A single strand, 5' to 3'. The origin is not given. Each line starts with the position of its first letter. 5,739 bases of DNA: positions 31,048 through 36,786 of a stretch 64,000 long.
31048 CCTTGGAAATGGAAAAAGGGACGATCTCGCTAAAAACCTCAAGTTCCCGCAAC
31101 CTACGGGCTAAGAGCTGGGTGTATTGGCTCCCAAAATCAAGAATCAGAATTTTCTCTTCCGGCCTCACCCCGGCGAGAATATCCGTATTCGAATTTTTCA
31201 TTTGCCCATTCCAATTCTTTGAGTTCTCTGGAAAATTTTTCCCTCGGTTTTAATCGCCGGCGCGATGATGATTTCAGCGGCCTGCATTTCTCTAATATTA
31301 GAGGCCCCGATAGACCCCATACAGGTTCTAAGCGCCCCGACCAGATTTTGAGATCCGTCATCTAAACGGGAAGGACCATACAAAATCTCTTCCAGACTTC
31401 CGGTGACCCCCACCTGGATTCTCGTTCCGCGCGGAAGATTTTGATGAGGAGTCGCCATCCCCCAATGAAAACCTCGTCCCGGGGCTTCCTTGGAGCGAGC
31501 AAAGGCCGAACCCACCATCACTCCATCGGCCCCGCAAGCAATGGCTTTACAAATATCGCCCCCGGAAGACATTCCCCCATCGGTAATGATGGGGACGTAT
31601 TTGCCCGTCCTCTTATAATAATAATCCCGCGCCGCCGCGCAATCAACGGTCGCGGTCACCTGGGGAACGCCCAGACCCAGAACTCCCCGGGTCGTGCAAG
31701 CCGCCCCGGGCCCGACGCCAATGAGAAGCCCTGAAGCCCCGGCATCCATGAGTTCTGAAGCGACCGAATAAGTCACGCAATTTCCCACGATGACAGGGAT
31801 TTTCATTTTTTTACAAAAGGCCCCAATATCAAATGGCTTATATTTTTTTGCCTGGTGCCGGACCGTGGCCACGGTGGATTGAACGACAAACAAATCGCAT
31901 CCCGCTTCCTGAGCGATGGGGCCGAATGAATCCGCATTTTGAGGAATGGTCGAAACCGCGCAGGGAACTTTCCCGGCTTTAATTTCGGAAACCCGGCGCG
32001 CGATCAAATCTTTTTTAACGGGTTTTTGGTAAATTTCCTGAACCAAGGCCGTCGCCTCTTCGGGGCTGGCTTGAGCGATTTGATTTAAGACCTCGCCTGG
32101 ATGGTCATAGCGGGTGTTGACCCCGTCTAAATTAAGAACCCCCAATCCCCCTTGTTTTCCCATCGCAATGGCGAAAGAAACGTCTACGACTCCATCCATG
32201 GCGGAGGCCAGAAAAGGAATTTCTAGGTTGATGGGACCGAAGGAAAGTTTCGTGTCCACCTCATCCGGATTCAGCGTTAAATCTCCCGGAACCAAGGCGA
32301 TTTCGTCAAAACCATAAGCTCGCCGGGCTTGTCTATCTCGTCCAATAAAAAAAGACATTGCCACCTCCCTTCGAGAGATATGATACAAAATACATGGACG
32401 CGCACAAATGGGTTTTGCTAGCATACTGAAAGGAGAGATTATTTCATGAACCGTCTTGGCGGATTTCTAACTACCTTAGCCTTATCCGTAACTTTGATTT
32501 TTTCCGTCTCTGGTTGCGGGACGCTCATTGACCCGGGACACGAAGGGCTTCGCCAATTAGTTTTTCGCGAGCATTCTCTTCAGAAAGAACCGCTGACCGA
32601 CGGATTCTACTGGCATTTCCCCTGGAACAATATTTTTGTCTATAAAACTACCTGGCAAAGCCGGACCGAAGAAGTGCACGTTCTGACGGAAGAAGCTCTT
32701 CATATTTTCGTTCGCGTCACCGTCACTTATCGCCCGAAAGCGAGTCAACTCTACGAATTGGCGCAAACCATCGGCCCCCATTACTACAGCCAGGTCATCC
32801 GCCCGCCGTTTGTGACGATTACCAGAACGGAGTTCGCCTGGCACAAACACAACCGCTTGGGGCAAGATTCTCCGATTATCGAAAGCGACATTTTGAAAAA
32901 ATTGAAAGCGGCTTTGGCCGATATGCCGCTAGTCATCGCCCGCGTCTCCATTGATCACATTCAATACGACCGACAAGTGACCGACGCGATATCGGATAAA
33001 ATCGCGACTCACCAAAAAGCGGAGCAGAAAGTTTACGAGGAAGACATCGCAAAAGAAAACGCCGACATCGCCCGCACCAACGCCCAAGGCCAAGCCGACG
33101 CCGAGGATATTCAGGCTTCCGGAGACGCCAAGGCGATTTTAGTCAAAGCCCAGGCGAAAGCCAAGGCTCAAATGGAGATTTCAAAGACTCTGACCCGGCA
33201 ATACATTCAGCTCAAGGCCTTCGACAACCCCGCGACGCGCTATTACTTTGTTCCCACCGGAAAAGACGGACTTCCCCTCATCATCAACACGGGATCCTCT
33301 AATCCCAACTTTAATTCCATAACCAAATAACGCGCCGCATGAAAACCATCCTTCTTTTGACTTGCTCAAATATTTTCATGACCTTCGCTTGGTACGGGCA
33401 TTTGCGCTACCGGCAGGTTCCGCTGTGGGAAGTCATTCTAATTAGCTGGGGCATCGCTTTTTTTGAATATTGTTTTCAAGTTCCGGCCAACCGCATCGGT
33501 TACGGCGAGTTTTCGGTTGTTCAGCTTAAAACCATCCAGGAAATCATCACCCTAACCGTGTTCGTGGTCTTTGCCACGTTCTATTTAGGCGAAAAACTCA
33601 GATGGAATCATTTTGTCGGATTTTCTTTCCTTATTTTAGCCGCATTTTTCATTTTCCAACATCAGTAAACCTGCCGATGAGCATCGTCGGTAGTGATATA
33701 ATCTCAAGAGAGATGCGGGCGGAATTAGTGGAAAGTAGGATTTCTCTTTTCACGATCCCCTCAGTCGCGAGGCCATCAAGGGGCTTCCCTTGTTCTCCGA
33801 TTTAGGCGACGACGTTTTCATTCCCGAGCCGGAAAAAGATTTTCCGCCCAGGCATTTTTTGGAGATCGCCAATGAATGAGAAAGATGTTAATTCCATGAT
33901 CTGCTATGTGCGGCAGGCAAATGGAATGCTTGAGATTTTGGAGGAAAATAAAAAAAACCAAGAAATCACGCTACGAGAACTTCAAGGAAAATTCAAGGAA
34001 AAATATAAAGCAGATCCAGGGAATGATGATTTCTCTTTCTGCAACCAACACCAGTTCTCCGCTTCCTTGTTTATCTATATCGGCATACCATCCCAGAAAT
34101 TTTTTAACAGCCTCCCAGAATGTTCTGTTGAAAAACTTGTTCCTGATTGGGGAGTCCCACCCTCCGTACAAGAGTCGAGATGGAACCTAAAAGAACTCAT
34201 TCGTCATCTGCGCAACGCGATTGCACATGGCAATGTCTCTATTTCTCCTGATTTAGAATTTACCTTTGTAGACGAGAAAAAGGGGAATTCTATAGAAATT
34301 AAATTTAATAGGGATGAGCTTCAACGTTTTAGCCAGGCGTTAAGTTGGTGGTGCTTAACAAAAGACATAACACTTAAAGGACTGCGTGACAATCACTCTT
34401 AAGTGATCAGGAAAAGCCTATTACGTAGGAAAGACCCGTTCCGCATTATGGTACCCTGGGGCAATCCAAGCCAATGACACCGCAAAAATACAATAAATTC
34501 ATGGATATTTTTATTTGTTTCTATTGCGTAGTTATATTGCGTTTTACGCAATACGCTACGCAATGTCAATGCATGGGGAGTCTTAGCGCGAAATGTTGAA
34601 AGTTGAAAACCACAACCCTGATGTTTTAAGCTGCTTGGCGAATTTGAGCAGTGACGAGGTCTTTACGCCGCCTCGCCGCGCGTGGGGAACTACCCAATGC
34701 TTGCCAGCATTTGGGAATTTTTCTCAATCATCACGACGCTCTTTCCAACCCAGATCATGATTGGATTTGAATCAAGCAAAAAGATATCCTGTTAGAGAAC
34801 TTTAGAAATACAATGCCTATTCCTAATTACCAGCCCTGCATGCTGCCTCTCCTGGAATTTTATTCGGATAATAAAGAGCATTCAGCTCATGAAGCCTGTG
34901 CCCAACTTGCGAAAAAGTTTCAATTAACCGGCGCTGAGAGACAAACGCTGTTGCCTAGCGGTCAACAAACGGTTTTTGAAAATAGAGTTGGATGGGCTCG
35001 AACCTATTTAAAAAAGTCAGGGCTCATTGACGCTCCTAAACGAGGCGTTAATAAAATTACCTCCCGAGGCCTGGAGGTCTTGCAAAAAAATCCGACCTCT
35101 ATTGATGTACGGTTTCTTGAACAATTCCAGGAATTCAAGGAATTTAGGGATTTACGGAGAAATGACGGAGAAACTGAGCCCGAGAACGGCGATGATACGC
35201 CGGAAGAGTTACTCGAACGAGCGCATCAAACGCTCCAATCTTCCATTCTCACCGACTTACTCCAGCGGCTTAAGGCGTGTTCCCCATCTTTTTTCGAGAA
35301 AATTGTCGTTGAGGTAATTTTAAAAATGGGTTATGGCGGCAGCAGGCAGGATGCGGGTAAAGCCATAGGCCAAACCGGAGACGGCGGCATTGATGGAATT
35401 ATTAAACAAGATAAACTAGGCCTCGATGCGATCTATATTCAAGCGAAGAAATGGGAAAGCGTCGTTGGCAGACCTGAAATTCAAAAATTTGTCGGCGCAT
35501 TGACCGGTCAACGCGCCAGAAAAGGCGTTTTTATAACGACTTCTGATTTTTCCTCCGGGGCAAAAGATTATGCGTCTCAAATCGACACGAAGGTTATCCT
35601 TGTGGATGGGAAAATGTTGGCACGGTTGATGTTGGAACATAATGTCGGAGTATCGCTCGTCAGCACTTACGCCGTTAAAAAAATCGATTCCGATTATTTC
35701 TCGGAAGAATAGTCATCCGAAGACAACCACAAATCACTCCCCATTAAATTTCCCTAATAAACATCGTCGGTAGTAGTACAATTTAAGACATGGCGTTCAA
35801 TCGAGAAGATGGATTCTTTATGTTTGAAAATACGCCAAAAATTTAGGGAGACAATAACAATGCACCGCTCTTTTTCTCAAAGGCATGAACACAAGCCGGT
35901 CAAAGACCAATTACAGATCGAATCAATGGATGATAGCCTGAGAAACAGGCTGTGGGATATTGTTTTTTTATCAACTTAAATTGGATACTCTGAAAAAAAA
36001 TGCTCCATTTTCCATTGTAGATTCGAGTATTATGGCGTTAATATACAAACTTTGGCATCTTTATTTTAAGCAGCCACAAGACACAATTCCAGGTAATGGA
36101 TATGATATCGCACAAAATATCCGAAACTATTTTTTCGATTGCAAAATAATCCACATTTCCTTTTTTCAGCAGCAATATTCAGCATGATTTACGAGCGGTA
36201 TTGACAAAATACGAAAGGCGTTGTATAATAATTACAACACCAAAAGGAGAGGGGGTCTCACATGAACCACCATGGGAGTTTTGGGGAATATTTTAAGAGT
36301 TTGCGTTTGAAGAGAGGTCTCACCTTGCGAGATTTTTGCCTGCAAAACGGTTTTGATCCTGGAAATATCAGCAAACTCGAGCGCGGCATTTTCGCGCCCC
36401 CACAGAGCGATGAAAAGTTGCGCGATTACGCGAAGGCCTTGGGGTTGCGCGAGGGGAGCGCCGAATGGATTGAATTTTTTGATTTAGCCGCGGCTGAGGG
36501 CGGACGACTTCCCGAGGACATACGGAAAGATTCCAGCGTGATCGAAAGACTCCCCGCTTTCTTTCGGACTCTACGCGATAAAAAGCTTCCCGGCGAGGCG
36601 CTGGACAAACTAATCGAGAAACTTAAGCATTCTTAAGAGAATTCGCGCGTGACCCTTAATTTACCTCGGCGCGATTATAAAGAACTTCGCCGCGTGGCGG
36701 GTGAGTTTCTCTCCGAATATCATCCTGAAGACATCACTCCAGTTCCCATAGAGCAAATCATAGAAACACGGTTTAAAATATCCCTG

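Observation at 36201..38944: Self-contained XRE / ImmA-peptidase / PIN-like / unknown four-gene cassette: candidate novel defence or toxin-antitoxin-type system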

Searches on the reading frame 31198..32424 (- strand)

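Call 8: search_protein_families(library=pfam, proteins=[window:31198-32424:-], max_evalue=0.001)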
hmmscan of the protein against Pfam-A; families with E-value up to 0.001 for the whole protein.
window:31198-32424:- (408 aa): 7 families
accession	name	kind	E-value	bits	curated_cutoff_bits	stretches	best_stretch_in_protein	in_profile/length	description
PF00478.31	IMPDH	-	2e-53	182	25.6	1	37-384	2-329/345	IMP dehydrogenase / GMP reductase domain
PF01070.24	FMN_dh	-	4.2e-09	36.3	24.9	1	193-310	203-307/350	FMN-dependent dehydrogenase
PF03060.21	NMO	-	7.3e-08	32.6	28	1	253-317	185-234/331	Nitronate monooxygenase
PF05690.20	ThiG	-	1e-06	28.7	23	1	276-313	175-212/247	Thiazole biosynthesis protein ThiG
PF01180.27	DHO_dh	-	0.00016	21.4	27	1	269-308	233-272/291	Dihydroorotate dehydrogenase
PF01645.23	Glu_synthase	-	0.0005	19.8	20.4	1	248-307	249-306/369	Conserved region in glutamate synthase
PF01207.24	Dus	-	0.00078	19.1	20.4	0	163-237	139-215/311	Dihydrouridine synthase (Dus)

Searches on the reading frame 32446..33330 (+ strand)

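Call 8: search_protein_families(library=pfam, proteins=[window:32446-33330:+], max_evalue=0.001)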
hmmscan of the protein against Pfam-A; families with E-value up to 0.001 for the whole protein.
window:32446-33330:+ (294 aa): 1 family
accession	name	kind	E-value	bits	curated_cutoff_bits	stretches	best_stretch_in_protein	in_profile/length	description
PF01145.31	Band_7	-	2.1e-21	77.2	23.6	1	28-199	3-172/176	SPFH domain / Band 7 family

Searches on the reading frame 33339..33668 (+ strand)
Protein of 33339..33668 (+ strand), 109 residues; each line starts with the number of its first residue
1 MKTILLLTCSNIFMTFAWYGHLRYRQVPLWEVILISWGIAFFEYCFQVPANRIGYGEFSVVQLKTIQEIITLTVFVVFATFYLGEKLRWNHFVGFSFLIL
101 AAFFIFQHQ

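Call 95: search_protein_families(library=pfam, proteins=[window:33339-33668:+], max_evalue=0.1)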
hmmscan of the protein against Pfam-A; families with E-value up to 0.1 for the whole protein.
window:33339-33668:+ (109 aa): 2 families
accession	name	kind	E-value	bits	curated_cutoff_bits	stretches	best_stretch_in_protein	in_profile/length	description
PF04342.18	DMT_6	-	1.3e-48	164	25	1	3-106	1-104/104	Putative member of DMT superfamily (DUF486)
PF00892.27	EamA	-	0.088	13.5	28.2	0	6-106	38-134/135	EamA-like transporter family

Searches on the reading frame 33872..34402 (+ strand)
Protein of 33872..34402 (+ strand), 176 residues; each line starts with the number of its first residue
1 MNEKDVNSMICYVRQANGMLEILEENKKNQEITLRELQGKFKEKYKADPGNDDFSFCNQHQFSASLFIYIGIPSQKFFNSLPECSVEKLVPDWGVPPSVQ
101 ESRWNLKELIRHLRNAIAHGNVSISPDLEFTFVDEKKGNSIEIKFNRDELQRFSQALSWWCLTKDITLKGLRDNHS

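Call 8: search_protein_families(library=pfam, proteins=[window:33872-34402:+], max_evalue=0.001)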
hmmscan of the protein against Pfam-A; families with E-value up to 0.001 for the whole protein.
window:33872-34402:+ (176 aa): 1 family
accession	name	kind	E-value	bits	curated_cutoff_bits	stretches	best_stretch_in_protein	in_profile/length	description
PF18736.6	pEK499_p136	-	1e-09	38.7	26.6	1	64-157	35-141/152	HEPN pEK499 p136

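Call 64: search_protein_families(library=phrogs, proteins=[window:33872-34402:+], max_evalue=0.1)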
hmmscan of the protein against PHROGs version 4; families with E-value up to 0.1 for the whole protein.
window:33872-34402:+ (176 aa): 1 family
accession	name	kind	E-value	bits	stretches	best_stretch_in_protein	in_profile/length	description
phrog_3846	-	unknown function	0.095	13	0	108-125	174-191/234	-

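Call 96: search_protein_families(library=ncbifam, proteins=[window:33872-34402:+], max_evalue=0.00001)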
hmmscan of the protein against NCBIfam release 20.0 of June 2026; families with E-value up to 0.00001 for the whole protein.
window:33872-34402:+ (176 aa): 0 families

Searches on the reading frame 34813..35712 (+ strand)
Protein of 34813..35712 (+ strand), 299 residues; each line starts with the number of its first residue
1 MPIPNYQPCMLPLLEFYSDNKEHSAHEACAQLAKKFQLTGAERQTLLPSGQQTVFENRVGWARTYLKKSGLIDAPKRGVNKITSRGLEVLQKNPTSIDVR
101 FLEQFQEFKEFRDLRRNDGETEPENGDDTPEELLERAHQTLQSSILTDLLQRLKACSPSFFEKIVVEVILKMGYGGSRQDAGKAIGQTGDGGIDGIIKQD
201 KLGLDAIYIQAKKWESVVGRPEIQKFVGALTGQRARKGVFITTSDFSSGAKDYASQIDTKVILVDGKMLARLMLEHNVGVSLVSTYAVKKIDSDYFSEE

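Call 8: search_protein_families(library=pfam, proteins=[window:34813-35712:+], max_evalue=0.001)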
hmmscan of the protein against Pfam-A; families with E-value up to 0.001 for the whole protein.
window:34813-35712:+ (299 aa): 4 families
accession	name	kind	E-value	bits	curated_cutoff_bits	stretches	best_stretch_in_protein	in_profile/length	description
PF04471.18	Mrr_cat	-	1.7e-35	122.1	21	1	153-273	1-115/115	Restriction endonuclease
PF14338.12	Mrr_N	-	1.2e-30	105.9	29.5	1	6-91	1-86/87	Mrr N-terminal domain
PF22722.2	NA-iREase1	-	2.1e-08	34.5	27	1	187-263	21-98/106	NACHT-associated inactive Restriction Endonuclease 1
PF13156.12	Mrr_cat_2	-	2e-05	24.9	22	1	187-275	26-116/127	Restriction endonuclease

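Call 96: search_protein_families(library=ncbifam, proteins=[window:34813-35712:+], max_evalue=0.00001)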
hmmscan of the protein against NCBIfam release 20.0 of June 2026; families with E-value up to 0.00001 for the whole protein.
window:34813-35712:+ (299 aa): 0 families

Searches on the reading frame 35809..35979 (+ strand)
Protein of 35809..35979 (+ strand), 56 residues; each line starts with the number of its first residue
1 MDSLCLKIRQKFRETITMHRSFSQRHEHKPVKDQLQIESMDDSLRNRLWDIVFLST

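Call 95: search_protein_families(library=pfam, proteins=[window:35809-35979:+], max_evalue=0.1)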
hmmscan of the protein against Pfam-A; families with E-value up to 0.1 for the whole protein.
window:35809-35979:+ (56 aa): 1 family
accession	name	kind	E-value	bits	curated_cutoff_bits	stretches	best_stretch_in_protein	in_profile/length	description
PF18863.6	AbiJ_NTD4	-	4.4e-08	34.2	34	1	21-53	2-33/152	AbiJ N-terminal domain 4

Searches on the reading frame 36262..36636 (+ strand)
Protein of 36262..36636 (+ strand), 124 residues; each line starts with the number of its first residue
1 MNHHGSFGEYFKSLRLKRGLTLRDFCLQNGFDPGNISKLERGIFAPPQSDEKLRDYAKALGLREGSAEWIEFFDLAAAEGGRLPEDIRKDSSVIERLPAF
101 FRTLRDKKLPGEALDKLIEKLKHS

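Call 3: search_protein_families(library=pfam, proteins=[window:36262-36636:+], max_evalue=1)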
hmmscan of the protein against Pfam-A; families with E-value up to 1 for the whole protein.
window:36262-36636:+ (124 aa): 4 families
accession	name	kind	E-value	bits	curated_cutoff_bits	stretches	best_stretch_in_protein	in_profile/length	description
PF12844.13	HTH_19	-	3.3e-06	27.4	30.2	1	8-63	1-54/64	Helix-turn-helix domain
PF13560.12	HTH_31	-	7.6e-06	26.6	27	1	7-62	2-56/64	Helix-turn-helix domain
PF01381.28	HTH_3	-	0.00021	21.7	23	1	12-62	2-50/55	Helix-turn-helix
PF13413.12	HTH_25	-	0.074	13.3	24.6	1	12-64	3-59/62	Helix-turn-helix domain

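Call 4: search_protein_families(library=padloc, proteins=[window:36262-36636:+], max_evalue=1)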
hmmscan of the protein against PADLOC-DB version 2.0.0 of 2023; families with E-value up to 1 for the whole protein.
window:36262-36636:+ (124 aa): 3 families
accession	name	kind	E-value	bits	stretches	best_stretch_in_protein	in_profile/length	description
PDLC04142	capH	-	6.1e-08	31.7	1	5-122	5-96/103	capH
PDLC02926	HTH_VI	-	0.001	17.3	1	7-63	2-56/92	-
PDLC03949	RmrA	-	0.055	10.3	1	15-64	11-58/363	-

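Call 5: search_protein_families(library=ncbifam, proteins=[window:36262-36636:+], max_evalue=1)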
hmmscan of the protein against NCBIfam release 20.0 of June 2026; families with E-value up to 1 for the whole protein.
window:36262-36636:+ (124 aa): 0 families

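Call 63: search_solved_structures(query=window:36262-36636:+, max_evalue=1, show_alignments=1)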
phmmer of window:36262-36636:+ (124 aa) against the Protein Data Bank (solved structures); distinct sequences matched with E-value up to 1: 10.
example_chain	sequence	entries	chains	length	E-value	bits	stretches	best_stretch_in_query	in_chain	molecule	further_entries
3f51_A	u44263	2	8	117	0.02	18.4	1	7-62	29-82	Clp gene regulator (ClgR)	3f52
6jq1_A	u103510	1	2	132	0.036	17.6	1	4-87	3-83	Transcriptional regulator, XRE family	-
7n10_B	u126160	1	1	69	0.053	17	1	6-47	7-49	ComR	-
7n1n_B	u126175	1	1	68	0.065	16.7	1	6-47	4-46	ComR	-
9sf2_A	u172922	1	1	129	0.084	16.4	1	8-47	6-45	Transcriptional regulator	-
7t5u_A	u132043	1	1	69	0.11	16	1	6-62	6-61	Helix-turn-helix domain-containing protein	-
6rmq_A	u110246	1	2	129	0.2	15.2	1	9-111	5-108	HTH-type transcriptional regulator DdrOC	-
2wus_R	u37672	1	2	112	0.28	14.7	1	7-60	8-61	PUTATIVE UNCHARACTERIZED PROTEIN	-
6rnx_A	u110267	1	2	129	0.28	14.7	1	9-109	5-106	HTH-type transcriptional regulator DdrOC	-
5inj_A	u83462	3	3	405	0.43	14.1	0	70-112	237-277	Prenyltransferase | PriB | PriB Prenyltransferase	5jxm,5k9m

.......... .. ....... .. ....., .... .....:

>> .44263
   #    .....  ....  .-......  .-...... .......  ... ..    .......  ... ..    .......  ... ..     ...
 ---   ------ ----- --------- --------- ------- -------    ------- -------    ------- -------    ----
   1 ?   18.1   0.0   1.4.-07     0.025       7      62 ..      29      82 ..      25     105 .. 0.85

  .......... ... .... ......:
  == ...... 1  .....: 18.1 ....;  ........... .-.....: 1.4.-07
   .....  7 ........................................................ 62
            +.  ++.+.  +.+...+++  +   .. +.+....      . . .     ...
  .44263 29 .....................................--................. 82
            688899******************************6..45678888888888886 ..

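Call 64: search_protein_families(library=phrogs, proteins=[window:36262-36636:+], max_evalue=0.1)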
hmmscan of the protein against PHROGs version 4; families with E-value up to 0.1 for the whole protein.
window:36262-36636:+ (124 aa): 5 families
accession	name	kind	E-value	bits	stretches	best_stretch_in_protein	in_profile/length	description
phrog_4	-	transcription regulation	5.5e-07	29.9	1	7-69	137-190/400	transcriptional repressor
phrog_3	-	transcription regulation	2.3e-05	25.3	1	4-77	86-150/430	transcriptional repressor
phrog_8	-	transcription regulation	0.00014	22.4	1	6-65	161-218/346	transcriptional regulator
phrog_2967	-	transcription regulation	0.019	15.5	1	4-62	8-64/225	transcriptional regulator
phrog_9533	-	unknown function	0.031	15.2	1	89-117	7-35/65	-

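Call 104: list_cluster_members(proteins=[window:36262-36636:+, window:36649-37269:+, window:37288-38229:+, window:38219-38944:+])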
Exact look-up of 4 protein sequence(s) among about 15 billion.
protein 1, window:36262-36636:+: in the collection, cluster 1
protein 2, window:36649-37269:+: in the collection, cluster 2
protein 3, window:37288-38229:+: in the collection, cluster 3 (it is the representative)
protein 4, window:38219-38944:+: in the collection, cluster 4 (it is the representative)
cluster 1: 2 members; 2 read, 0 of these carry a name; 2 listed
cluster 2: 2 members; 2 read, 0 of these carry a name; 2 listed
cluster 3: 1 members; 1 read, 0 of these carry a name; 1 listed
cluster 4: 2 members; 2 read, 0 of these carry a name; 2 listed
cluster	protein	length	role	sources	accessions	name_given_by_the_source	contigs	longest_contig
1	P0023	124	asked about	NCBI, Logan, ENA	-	-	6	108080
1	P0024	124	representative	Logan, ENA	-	-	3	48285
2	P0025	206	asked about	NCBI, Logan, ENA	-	-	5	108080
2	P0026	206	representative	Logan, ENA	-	-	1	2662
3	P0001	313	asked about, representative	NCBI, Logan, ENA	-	-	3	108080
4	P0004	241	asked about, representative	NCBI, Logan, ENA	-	-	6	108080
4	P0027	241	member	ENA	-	-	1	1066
